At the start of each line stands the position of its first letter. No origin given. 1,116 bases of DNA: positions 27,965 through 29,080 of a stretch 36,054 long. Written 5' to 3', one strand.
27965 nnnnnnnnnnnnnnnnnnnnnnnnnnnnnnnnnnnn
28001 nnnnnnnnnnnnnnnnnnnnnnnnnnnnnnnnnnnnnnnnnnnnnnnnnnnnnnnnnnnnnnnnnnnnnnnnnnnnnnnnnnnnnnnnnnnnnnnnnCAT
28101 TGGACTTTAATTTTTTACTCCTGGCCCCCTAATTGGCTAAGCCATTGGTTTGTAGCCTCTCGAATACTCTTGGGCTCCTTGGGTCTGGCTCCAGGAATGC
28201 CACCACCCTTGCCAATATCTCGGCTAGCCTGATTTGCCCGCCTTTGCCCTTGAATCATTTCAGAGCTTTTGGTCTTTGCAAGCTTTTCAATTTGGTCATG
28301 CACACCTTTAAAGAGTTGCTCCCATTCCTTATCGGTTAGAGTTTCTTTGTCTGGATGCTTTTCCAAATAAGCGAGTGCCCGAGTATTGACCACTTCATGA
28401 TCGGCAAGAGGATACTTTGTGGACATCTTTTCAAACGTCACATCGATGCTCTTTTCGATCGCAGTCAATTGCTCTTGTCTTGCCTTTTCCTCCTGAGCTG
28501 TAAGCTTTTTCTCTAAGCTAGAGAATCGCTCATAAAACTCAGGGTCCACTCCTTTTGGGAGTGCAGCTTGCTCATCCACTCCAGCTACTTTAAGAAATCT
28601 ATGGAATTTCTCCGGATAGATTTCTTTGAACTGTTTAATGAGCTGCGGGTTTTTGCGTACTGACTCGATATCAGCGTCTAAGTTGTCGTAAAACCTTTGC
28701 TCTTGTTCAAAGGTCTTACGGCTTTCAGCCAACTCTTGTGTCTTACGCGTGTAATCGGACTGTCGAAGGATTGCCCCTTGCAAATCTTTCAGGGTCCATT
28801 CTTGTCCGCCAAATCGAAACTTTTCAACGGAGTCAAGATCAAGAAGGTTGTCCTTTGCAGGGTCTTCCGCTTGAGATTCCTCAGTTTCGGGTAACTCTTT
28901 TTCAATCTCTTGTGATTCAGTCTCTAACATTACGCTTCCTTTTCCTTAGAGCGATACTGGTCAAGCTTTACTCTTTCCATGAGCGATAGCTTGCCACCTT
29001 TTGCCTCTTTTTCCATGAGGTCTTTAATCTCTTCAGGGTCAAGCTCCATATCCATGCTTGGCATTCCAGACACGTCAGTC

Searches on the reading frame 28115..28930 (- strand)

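Call 92: search_protein_families(library=pfam, proteins=[window:28115-28930:-], max_evalue=0.01)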
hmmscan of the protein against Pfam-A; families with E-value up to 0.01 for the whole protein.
window:28115-28930:- (271 aa): 0 families

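Call 98: search_protein_families(library=phrogs, proteins=[window:28115-28930:-], max_evalue=0.001)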
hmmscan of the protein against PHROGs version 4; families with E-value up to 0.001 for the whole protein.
window:28115-28930:- (271 aa): 1 family
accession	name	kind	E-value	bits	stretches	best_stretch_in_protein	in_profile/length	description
phrog_3927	-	head and packaging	6.4e-08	33.5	1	7-84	67-146/342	head scaffolding protein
